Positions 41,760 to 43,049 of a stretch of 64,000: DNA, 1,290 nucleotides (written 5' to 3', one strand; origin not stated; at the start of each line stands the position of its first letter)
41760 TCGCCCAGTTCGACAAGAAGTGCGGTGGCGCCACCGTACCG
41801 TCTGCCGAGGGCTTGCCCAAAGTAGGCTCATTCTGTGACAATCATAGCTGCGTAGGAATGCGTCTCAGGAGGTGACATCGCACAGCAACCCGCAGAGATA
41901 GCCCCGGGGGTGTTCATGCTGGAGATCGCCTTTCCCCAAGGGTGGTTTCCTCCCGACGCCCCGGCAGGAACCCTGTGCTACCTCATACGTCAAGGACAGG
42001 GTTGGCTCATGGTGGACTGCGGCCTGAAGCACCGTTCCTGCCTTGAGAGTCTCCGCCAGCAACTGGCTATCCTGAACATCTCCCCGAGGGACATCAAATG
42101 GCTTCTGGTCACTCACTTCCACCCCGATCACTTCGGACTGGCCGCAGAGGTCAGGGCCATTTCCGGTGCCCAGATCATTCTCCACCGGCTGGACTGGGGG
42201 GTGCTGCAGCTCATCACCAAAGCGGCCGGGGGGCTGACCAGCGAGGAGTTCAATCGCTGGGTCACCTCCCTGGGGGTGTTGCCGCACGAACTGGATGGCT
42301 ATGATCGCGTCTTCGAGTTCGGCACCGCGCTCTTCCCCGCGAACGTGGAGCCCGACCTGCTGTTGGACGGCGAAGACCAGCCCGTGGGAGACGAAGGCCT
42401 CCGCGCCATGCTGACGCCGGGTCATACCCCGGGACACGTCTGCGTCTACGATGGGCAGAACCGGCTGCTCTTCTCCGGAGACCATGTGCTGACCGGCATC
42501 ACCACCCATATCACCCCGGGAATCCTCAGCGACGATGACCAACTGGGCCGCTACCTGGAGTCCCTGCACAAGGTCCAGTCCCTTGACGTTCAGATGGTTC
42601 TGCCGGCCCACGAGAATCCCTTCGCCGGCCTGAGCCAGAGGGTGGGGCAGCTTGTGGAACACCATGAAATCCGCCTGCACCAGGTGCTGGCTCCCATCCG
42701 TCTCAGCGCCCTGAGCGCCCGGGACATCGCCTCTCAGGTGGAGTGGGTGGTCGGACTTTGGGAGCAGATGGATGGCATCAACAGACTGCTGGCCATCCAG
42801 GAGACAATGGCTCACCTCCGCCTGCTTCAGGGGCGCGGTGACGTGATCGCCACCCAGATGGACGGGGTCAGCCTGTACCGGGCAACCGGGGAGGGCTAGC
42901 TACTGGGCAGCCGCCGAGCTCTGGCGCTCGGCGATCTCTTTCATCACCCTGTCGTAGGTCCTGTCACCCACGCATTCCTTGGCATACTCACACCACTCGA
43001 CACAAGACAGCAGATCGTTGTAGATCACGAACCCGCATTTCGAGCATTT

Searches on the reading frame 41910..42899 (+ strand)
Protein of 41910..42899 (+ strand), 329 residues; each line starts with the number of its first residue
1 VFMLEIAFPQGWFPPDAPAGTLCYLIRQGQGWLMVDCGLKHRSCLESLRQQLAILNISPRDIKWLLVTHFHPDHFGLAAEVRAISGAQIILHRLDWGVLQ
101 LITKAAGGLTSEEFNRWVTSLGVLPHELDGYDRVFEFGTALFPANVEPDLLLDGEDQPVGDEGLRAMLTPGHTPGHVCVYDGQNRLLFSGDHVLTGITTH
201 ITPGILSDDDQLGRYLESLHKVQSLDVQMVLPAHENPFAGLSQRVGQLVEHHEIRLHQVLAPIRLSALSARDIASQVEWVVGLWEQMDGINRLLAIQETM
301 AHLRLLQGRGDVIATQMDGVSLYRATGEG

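Call 46: search_protein_families(library=pfam, proteins=[window:41910-42899:+], max_evalue=0.00001)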
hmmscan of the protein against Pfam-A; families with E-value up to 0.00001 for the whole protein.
window:41910-42899:+ (329 aa): 2 families
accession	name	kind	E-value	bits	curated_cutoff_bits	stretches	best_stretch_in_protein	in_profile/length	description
PF00753.33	Lactamase_B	-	3.1e-31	109.3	22.7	1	20-234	5-196/196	Metallo-beta-lactamase superfamily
PF19583.5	ODP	-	7.1e-09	36.3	27.2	0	164-220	107-164/194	ODP family beta lactamase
